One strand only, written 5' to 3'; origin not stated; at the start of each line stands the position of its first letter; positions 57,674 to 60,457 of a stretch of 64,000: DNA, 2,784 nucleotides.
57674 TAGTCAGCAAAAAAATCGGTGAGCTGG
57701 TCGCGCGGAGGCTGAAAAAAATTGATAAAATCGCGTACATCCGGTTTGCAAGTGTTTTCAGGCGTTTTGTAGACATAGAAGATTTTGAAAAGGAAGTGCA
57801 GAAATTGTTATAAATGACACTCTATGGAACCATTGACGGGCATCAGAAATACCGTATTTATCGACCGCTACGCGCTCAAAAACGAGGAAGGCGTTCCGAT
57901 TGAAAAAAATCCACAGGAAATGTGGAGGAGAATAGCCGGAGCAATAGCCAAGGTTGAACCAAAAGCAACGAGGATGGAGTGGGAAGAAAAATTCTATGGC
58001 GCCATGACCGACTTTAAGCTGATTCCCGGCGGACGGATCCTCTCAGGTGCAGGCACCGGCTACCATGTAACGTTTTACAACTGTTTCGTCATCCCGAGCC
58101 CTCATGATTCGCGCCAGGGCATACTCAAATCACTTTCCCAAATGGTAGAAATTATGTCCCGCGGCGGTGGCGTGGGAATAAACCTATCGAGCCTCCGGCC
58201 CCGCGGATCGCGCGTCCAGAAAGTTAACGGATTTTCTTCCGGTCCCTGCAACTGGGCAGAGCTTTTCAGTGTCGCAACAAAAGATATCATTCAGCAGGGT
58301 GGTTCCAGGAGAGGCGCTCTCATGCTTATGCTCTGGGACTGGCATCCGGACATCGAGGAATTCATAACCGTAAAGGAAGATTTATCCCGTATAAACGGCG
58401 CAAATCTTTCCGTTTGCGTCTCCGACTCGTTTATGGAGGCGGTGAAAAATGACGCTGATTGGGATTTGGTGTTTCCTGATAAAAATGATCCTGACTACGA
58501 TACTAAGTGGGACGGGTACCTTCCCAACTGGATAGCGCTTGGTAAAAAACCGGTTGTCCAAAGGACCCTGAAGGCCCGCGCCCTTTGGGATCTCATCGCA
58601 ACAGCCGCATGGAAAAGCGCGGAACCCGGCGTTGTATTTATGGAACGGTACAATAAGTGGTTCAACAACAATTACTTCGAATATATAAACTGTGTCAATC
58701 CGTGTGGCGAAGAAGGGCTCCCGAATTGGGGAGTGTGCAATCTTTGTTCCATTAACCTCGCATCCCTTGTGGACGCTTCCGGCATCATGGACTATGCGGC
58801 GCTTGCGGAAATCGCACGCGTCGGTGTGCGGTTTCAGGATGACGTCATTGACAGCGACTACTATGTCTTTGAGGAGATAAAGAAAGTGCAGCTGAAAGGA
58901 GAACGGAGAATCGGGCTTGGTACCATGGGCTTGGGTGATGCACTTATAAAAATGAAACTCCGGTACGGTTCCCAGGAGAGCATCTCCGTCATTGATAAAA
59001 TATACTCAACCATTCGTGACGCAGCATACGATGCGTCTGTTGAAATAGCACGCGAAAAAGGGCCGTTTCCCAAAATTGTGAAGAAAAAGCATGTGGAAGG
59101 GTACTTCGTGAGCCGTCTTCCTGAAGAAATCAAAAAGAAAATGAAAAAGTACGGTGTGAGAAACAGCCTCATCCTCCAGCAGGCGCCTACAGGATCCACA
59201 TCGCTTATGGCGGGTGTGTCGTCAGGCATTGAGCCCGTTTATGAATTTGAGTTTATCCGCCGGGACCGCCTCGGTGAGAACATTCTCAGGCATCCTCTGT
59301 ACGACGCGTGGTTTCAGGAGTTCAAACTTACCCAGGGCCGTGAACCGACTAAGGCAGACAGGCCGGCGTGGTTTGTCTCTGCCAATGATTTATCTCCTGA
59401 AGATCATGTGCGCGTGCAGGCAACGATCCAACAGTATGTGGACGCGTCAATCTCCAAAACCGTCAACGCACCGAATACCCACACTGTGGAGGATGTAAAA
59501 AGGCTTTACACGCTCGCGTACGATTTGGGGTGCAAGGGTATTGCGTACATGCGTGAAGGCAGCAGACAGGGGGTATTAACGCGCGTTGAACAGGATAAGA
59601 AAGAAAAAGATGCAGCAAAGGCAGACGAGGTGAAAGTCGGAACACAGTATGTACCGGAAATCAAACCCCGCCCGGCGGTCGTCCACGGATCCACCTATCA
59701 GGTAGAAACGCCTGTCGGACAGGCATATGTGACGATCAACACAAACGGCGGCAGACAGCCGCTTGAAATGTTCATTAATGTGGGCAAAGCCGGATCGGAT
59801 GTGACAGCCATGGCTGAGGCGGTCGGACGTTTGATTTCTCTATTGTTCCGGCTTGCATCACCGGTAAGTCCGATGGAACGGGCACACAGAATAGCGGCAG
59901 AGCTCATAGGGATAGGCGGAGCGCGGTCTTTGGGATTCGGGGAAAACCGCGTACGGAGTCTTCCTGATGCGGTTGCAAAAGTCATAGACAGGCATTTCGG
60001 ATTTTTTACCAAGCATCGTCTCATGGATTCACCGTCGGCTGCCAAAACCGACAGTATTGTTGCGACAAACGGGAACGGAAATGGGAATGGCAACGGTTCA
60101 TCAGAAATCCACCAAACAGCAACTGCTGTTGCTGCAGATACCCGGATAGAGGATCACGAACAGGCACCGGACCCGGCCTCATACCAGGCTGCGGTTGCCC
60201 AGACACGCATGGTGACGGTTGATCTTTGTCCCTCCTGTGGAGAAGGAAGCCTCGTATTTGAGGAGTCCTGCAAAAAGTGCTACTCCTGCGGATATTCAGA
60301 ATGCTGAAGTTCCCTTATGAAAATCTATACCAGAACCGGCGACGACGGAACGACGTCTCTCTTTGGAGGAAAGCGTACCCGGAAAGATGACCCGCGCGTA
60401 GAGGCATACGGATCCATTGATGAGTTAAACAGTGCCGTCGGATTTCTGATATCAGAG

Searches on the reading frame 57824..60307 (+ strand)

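Call 42: search_protein_families(library=ncbifam, proteins=[window:57824-60307:+], max_evalue=0.00001)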
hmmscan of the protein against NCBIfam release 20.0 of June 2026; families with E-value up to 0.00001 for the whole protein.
window:57824-60307:+ (827 aa): 21 families
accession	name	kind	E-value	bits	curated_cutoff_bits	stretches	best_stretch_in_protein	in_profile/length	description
NF006417.0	PRK08665.1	equivalog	4e-174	580.9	961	1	5-827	13-758/759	vitamin B12-dependent ribonucleotide reductase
TIGR02504.1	NrdJ_Z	equivalog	2e-166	555.1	399.95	1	10-583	3-603/606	adenosylcobalamin-dependent ribonucleoside-diphosphate reductase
NF005991.0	PRK08115.1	equivalog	5.1e-160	534.2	854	2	190-595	366-786/858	vitamin B12-dependent ribonucleotide reductase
NF005010.0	PRK06406.1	subfamily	4.2e-105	352.7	1125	1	52-607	218-747/771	vitamin B12-dependent ribonucleotide reductase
TIGR02506.1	NrdE_NrdA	equivalog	1.8e-104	350.4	341.05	1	11-577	6-614/616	ribonucleoside-diphosphate reductase subunit alpha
NF005401.0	PRK06948.1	subfamily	1.8e-100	337.3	906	1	7-586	16-590/604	ribonucleotide reductase-like protein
NF005122.0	PRK06556.1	equivalog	1e-72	245.2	859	2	86-421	160-493/960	vitamin B12-dependent ribonucleotide reductase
NF006207.0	PRK08332.1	equivalog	2e-69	234.1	2400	2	292-603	1240-1579/1684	vitamin B12-dependent ribonucleotide reductase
NF005101.0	PRK06539.1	equivalog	9e-62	209.2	988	2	11-425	155-574/822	ribonucleoside-diphosphate reductase subunit alpha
NF006279.0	PRK08447.1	equivalog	1.3e-58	199.1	1082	2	12-296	145-428/789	ribonucleoside-diphosphate reductase subunit alpha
NF005483.0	PRK07088.1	equivalog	1.1e-56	192.4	1214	2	304-580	495-753/764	ribonucleoside-diphosphate reductase subunit alpha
NF009028.0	PRK12364.1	equivalog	1.4e-56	192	1377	2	303-580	569-831/842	ribonucleoside-diphosphate reductase subunit alpha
NF005736.0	PRK07562.1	equivalog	8.9e-56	189.2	1737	2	193-421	397-603/1222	vitamin B12-dependent ribonucleotide reductase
NF006665.0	PRK09209.1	equivalog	1.4e-54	185.6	1057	2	302-579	488-749/761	ribonucleoside-diphosphate reductase subunit alpha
NF005544.0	PRK07207.1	equivalog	6.2e-53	179.8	965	1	12-416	304-713/965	ribonucleoside-diphosphate reductase subunit alpha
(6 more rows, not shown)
